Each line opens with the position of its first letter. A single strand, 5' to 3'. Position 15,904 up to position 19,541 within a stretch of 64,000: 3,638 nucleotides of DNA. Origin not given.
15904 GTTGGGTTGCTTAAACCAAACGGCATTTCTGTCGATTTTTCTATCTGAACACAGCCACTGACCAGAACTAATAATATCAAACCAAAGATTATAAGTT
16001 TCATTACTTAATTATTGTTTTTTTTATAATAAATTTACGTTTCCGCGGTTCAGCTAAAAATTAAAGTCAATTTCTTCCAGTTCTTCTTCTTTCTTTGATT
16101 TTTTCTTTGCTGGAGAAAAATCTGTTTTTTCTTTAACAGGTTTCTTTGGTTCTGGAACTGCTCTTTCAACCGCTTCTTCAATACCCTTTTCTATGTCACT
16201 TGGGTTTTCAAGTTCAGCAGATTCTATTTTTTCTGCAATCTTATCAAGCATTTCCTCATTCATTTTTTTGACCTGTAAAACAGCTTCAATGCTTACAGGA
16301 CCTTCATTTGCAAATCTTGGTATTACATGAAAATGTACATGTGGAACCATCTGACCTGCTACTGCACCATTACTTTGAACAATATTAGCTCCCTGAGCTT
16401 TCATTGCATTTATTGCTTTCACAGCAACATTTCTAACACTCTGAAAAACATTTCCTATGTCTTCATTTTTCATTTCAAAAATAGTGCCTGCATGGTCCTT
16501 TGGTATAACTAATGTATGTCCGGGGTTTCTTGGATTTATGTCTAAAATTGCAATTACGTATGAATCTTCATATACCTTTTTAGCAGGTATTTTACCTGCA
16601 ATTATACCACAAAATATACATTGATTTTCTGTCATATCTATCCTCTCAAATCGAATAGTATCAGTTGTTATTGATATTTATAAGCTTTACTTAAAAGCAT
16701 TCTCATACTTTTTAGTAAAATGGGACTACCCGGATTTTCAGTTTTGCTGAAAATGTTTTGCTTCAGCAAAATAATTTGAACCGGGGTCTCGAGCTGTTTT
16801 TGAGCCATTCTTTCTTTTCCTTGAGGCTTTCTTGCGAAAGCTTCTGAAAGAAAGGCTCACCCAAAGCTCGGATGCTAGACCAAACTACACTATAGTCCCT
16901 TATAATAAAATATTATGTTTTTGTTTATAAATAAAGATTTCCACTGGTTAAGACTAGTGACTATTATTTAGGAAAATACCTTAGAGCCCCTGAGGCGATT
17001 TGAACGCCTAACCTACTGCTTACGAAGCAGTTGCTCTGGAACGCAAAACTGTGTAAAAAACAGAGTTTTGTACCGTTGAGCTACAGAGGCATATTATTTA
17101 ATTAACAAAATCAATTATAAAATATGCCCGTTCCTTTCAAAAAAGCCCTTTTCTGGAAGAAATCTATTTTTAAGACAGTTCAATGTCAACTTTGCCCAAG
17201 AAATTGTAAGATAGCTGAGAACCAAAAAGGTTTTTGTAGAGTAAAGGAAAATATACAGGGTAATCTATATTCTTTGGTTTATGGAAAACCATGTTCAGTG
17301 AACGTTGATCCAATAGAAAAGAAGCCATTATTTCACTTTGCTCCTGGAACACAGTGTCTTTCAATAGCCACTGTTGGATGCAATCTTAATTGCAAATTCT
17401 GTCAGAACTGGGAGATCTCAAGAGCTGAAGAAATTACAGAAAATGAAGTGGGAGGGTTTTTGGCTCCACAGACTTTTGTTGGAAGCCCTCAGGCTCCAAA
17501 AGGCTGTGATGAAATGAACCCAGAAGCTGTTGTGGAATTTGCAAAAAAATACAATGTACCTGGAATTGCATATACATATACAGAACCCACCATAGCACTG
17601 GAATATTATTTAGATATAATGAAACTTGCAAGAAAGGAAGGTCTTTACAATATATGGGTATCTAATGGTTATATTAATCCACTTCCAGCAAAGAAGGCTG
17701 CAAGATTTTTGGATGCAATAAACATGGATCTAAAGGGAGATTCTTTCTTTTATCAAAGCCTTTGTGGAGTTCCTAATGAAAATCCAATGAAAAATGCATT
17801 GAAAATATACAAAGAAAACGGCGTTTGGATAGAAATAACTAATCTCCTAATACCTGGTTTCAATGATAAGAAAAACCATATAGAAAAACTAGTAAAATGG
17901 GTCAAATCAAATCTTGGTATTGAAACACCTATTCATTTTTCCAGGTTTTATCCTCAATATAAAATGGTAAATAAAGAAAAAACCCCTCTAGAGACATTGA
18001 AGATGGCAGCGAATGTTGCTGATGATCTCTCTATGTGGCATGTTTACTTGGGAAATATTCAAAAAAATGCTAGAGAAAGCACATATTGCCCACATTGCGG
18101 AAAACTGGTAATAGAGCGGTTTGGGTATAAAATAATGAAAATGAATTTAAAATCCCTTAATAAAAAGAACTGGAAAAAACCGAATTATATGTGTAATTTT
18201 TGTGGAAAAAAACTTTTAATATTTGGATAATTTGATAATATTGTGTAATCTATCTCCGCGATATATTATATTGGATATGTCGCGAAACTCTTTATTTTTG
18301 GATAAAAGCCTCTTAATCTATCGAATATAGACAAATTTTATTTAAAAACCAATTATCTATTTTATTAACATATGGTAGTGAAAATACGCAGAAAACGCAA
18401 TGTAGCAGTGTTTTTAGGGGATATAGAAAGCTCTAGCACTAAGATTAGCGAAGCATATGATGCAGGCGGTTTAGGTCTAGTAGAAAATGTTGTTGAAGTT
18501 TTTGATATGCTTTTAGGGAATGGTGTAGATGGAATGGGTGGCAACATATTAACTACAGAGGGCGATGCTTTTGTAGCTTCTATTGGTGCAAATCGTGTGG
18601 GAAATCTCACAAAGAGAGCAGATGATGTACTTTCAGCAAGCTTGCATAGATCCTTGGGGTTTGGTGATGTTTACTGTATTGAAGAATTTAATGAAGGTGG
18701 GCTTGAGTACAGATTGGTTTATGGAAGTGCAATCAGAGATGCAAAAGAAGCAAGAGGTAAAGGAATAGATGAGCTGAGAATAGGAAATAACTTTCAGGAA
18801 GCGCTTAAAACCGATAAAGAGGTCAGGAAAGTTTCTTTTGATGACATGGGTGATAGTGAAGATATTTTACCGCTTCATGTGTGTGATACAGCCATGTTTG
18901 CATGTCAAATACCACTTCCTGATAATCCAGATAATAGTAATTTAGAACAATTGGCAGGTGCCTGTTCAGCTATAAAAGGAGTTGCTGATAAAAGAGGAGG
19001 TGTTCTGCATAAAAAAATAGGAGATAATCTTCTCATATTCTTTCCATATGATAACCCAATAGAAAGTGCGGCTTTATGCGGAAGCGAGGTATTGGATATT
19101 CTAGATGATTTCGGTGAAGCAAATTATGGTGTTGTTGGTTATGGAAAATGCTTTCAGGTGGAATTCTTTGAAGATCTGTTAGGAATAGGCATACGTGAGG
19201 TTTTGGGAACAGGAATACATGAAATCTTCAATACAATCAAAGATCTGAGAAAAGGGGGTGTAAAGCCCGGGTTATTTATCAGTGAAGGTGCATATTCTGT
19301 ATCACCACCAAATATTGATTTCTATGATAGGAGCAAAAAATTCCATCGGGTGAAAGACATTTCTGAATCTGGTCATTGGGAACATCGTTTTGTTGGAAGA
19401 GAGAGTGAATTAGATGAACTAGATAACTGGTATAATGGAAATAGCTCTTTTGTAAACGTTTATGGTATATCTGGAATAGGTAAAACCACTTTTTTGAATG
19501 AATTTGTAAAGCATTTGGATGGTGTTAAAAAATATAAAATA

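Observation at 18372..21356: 994-aa protein with two tandem, asymmetric class-III-cyclase-like domains fused to a STAND NTPase and TPR-like repeats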

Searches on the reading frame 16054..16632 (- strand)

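Call 12: search_protein_families(library=pfam, proteins=[window:16054-16632:-], max_evalue=0.001)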
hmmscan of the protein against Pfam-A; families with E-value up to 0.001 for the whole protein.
window:16054-16632:- (192 aa): 2 families
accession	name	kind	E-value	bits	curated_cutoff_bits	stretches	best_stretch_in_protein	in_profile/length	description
PF01230.28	HIT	-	6e-28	97.8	21.5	1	13-108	2-97/98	HIT domain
PF11969.13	DcpS_C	-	1.8e-17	64.3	24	1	4-105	1-101/114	Scavenger mRNA decapping enzyme C-term binding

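Call 61: search_protein_families(library=ncbifam, proteins=[window:16054-16632:-], max_evalue=0.001)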
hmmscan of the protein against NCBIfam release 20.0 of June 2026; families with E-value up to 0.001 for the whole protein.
window:16054-16632:- (192 aa): 3 families
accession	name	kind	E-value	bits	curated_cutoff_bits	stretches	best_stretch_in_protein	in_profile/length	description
NF045834.1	M_plasma_HinT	exception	2.6e-27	95.6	130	1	6-105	1-100/102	histidine triad protein HinT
NF007965.0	PRK10687.1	equivalog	1.2e-11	44.8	206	1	4-105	4-106/119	purine nucleoside phosphoramidase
NF052622.1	ATPAdlTfActino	equivalog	6.2e-10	38.9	290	1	24-124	59-159/176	ATP adenylyltransferase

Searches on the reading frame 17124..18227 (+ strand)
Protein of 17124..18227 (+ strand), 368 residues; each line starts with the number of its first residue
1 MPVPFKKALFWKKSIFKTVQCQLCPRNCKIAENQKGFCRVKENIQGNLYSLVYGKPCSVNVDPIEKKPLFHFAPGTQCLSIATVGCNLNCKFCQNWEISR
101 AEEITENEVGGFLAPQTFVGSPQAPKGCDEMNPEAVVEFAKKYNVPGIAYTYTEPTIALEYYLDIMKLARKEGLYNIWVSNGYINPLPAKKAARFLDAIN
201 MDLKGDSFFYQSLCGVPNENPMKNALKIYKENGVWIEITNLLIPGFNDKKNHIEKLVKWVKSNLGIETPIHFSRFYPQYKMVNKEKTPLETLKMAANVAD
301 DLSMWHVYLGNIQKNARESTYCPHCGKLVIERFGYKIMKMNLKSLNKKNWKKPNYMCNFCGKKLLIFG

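Call 12: search_protein_families(library=pfam, proteins=[window:17124-18227:+], max_evalue=0.001)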
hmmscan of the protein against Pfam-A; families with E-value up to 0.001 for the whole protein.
window:17124-18227:+ (368 aa): 2 families
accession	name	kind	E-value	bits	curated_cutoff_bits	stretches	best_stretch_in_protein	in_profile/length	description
PF04055.27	Radical_SAM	-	5.3e-18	66.2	29.5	1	82-256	3-162/166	Radical SAM superfamily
PF13353.11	Fer4_12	-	3.4e-05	24.6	22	1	74-203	4-113/137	4Fe-4S single cluster domain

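Call 60: search_protein_families(library=padloc, proteins=[window:17124-18227:+], max_evalue=0.01)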
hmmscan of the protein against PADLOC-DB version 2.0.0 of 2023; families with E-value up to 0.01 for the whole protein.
window:17124-18227:+ (368 aa): 2 families
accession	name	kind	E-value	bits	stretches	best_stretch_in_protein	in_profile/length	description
PDLC02904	pVip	-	0.00011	19.9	1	85-238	12-145/262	Viperins associated with kinases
PDLC02903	pVip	-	0.00095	16.7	1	84-196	8-93/257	Viperins not associated with kinases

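Call 61: search_protein_families(library=ncbifam, proteins=[window:17124-18227:+], max_evalue=0.001)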
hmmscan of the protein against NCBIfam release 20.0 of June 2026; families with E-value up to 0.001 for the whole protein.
window:17124-18227:+ (368 aa): 13 families
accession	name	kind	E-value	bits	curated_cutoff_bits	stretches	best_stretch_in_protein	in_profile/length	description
TIGR04337.1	AmmeMemoSam_rS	hypoth_equivalog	6.2e-96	321.3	220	1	10-344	3-318/349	AmmeMemoRadiSam system radical SAM enzyme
TIGR02495.1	NrdG2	equivalog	7.3e-12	45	131.15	2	74-109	14-49/193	anaerobic ribonucleoside-triphosphate reductase activating protein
TIGR02493.1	PFLA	equivalog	1.7e-11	44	231.75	1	145-265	66-188/235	pyruvate formate-lyase-activating protein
TIGR04041.1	activase_YjjW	hypoth_equivalog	1.8e-11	44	250.2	1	129-278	91-241/276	YjjW family glycine radical enzyme activase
NF048010.1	SfplDhtActHpsHDes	equivalog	1.2e-09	37.5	430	1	147-298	134-290/298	(2S)-3-sulfopropanediol dehydratase activating enzyme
TIGR04395.1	cutC_activ_rSAM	equivalog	1.3e-08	34.5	360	1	147-312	132-293/309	choline TMA-lyase-activating enzyme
TIGR02494.1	PFLE_PFLC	subfamily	1.7e-07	30.8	174.35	1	147-272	126-251/293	glycyl-radical enzyme activating protein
NF033719.1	ind_deCO2_activ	equivalog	9.6e-06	25.1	425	1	146-263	131-248/302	indoleacetate decarboxylase activase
NF008356.0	PRK11145.1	equivalog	3.4e-05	23.3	375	0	147-267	73-195/246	pyruvate formate lyase 1-activating protein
NF053742.1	LipS1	equivalog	6.8e-05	22.6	230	0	75-107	6-38/268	LipS1 family lipoyl synthase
NF043069.1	T4HPD_activ_SAM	equivalog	0.00036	20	425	1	147-264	126-243/299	trans-4-hydroxy-L-proline dehydratase activase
TIGR04432.1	rSAM_Cfr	equivalog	0.00058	19.2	550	0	78-110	102-133/341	Cfr family 23S rRNA (adenine(2503)-C(8))-methyltransferase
NF011024.0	PRK14453.1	equivalog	0.00086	18.6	468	0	78-110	104-135/348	23S rRNA (adenine(2503)-C(8))-methyltransferase Cfr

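Call 62: find_related_loci(query=window:17124-18227:+, collection=genome_contigs, flank=10000)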
Query window:17124-18227:+ (368 aa) in genome_contigs; peptide patterns used: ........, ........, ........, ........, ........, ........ (x = any residue, [..] = any of these).
599 stretches matched a pattern (row limit reached: there are more); 556 encode a relative of the query (tblastn E <= 1e-3); the best 80 are kept; 80 distinct loci.
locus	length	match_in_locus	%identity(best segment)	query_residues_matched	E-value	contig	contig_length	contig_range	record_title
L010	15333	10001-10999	46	3-364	9e-97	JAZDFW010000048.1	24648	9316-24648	MAG: Candidatus Omnitrophota bacterium isolate MEGAHIT-group-0.225 k141_230797, whole genome shotgun sequence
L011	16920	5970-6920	47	7-343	1e-96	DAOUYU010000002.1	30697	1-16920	MAG TPA_asm: Candidatus Aminicenantes bacterium isolate CSMAG_935 CSMAG_935_k141_1578437_length_30697_cov_6.9508, whole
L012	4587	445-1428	43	7-364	7e-95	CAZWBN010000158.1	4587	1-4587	MAG TPA_asm: uncultured Clostridia bacterium isolate binchicken_co6_404 genome assembly, contig: NODE_25733_length_4587_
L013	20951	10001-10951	45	7-343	1e-94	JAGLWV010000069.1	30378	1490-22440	MAG: Candidatus Aminicenantes bacterium isolate RS_12_32 ZL285.bin.32.fa_69, whole genome shotgun sequence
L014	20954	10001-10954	44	17-364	3e-94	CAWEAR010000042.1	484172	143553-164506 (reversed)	MAG: uncultured delta proteobacterium isolate MFD01299.bin.2.104 genome assembly, contig: contig_51314, whole genome sho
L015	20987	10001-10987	41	6-364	6e-94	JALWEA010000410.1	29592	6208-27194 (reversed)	MAG: Calditrichia bacterium isolate T11_metabat1_scaf2bin.026 T11_NODE_426_length_29592_cov_2.880876, whole genome shotg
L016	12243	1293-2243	42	7-343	6e-94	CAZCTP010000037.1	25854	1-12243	MAG TPA_asm: uncultured Thermodesulfobacteriota bacterium isolate binchicken_co172_233 genome assembly, contig: NODE_135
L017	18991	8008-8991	42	7-364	5e-94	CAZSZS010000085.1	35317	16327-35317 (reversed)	MAG TPA_asm: uncultured Eubacteriales bacterium isolate SRP185410_co1_466 genome assembly, contig: k141_2203897, whole g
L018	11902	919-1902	43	7-364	1e-93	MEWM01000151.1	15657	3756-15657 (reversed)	MAG: candidate division Zixibacteria bacterium RBG_16_43_9 RBG_16_scaffold_8594, whole genome shotgun sequence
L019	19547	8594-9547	45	7-344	8e-94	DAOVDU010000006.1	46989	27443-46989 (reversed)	MAG TPA_asm: Candidatus Aminicenantes bacterium isolate CSMAG_1065 CSMAG_1065_k141_3359027_length_46989_cov_48.6466, who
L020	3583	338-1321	42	7-364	1e-94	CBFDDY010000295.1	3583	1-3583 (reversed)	MAG TPA_asm: uncultured bacterium isolate SRR26215676_concoct_178 genome assembly, contig: ERZ25073495.43958, whole geno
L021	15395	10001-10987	43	6-364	5e-93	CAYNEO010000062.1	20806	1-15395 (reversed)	MAG TPA_asm: uncultured Ignavibacteriales bacterium isolate binchicken_co150_676 genome assembly, contig: NODE_5570_leng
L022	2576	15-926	46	19-342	4e-96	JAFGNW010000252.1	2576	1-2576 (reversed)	MAG: Candidatus Zixiibacteriota bacterium isolate Zod_Metabat.57 k87_9653183, whole genome shotgun sequence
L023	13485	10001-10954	44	7-344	5e-93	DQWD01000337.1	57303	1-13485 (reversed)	MAG TPA_asm: Candidatus Aminicenantes bacterium isolate HyVt-101 Ga0136651_10000037, whole genome shotgun sequence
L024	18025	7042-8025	41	7-364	2e-92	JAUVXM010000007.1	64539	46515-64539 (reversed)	MAG: Candidatus Aminicenantes bacterium isolate CSMAG_1216 CSMAG_1216_k141_1421844_length_64539_cov_43.8924, whole genom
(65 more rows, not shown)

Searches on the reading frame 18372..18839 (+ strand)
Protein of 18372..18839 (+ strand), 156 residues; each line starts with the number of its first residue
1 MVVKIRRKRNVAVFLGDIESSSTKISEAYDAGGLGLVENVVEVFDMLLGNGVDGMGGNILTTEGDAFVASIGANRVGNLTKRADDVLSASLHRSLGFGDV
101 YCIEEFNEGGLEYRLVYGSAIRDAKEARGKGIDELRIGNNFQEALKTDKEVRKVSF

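Call 26: search_protein_families(library=pfam, proteins=[window:18372-18839:+], max_evalue=10)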
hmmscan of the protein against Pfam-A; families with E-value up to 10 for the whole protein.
seq(156 aa): 1 family
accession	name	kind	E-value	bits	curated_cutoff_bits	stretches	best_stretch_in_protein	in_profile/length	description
PF00211.25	Guanylate_cyc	-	0.17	11.9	21.9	1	4-77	2-69/183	Adenylate and Guanylate cyclase catalytic domain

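Call 27: search_solved_structures(query=window:18372-18839:+, max_evalue=10, show_alignments=3)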
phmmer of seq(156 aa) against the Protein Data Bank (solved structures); distinct sequences matched with E-value up to 10: 0.

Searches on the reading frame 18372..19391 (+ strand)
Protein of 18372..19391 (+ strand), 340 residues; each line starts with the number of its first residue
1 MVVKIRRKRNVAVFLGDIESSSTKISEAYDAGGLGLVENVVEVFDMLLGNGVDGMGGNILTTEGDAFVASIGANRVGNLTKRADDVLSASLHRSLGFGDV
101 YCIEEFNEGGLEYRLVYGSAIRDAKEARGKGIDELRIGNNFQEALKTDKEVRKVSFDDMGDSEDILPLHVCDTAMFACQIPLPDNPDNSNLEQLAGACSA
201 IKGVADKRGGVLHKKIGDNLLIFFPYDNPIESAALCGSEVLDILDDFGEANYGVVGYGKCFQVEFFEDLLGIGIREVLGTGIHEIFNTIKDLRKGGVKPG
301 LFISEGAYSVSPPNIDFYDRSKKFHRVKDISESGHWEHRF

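Call 20: search_protein_representatives(protein=window:18372-19391:+)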
Query: 340 residues. Proteins with E-value up to 0.001 (for the whole library): 1; up to 1e-10: 1; up to 1e-30: 1. The best 1 are listed.
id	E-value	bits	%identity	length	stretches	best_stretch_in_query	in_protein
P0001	2.1e-224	760.5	100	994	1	1-340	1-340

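Call 25: predict_structure(protein=window:18372-19391:+)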
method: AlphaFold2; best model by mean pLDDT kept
length: 340 residues; sequences in the alignment: 1
mean_pLDDT: 36.7   pTM: 0.28
mean pLDDT of the five models: 36.7, 29.6, 27.2, 27.2, 26.8
residues with pLDDT >= 90: 0; 70-90: 0; 50-70: 20; < 50: 320
segments of 3 or more residues with pLDDT < 50: 1-176, 183-189, 191-193, 195-211, 227-340
pLDDT, mean of each block of 10 residues (from residue 1): 29 39 40 41 40 35 30 27 27 29 35 36 37 33 36 30 30 44 48 47 39 52 49 46 42 37 33 33 42 38 32 32 32 28
secondary structure, 60 per line:
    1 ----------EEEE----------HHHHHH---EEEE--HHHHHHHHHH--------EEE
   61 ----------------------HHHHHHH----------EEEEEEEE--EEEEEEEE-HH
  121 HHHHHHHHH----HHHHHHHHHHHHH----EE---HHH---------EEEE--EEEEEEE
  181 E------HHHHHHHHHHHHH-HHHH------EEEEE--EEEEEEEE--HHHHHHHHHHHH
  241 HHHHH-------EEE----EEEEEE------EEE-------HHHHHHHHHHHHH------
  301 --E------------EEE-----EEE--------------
elements in order: E11-14 H25-30 E34-37 H40-49 E58-60 H83-89 E100-107 E110-117 H119-129 H134-146 E168-171 E174-181 H188-200 H202-205 E212-216 E219-226 H229-245 E253-255 E260-265 E272-274 H282-294 E316-318 E324-326

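Call 30: find_homologous_proteins(query=window:18372-19391:+, max_evalue=10)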
Query window:18372-19391:+: 2283 candidates shared short words with the query, none scored E <= 10.

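Call 83: fold_search(model_id=the predicted structure, library=pdb)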
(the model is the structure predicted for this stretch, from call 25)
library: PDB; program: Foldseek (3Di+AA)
matches with E <= 10: 1093; with E <= 0.001: 0
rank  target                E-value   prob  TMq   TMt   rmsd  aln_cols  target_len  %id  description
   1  6wxo_B                1.2e-03  1.00  0.20  0.35  15.7       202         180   17  De novo TIM barrel-ferredoxin fold fusion homodimer with 2-histidine 2-glutamate centre TFD-HE (released 2020-11-25)
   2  6wxo_A                1.6e-03  0.99  0.20  0.35  15.3       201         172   16  De novo TIM barrel-ferredoxin fold fusion homodimer with 2-histidine 2-glutamate centre TFD-HE (released 2020-11-25)
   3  6fxd_B                6.6e-03  1.00  0.24  0.53   6.0       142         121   15  Crystal structure of MupZ from Pseudomonas fluorescens (released 2019-03-06)
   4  6wxp_A                1.5e-02  0.97  0.18  0.34  11.0       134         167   14  De novo TIM barrel-ferredoxin fold fusion homodimer with 4-glutamate centre TFD-EE (released 2020-11-25)
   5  6zv9_B                1.6e-02  0.85  0.19  0.33  15.3       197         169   19  Terbium(III)-bound de novo TIM barrel-ferredoxin fold fusion dimer with 4-glutamate binding site and tryptophan antenn (released 2020-11-25)
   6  9quo                  1.8e-02  0.97  0.19  0.33  10.8       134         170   18  Co(II)-bound de novo protein scaffold TFD-EH T87E (released 2025-11-19)
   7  9qup_B                2.2e-02  0.97  0.19  0.35  10.1       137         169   12  Tb(III)-bound de novo protein scaffold TFD-EE MPNN (released 2025-11-19)
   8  6fxd_A                2.3e-02  0.97  0.23  0.50   6.5       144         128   14  Crystal structure of MupZ from Pseudomonas fluorescens (released 2019-03-06)
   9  7nqd_A                2.3e-02  0.35  0.17  0.24  15.2       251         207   13  Prim-Pol Domain of CRISPR-associated Prim-Pol (CAPP) from Marinitoga sp. 1137 (released 2022-05-04)
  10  6zv9_A                2.6e-02  0.98  0.20  0.36   9.6       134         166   17  Terbium(III)-bound de novo TIM barrel-ferredoxin fold fusion dimer with 4-glutamate binding site and tryptophan antenn (released 2020-11-25)
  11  9qud                  2.6e-02  0.98  0.20  0.35   9.5       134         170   17  Cu(II)-bound de novo protein scaffold TFD-EH (released 2025-11-19)
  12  6wxp_B                2.9e-02  0.82  0.19  0.35  15.2       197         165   16  De novo TIM barrel-ferredoxin fold fusion homodimer with 4-glutamate centre TFD-EE (released 2020-11-25)
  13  9qup_A                3.0e-02  0.98  0.21  0.38   9.1       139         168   14  Tb(III)-bound de novo protein scaffold TFD-EE MPNN (released 2025-11-19)
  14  6wxp_C                3.2e-02  0.82  0.18  0.36  15.7       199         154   14  De novo TIM barrel-ferredoxin fold fusion homodimer with 4-glutamate centre TFD-EE (released 2020-11-25)
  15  9qul                  3.4e-02  0.94  0.19  0.34  10.7       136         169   18  Zn(II)-bound de novo protein scaffold TFD-EH T87E (released 2025-11-19)
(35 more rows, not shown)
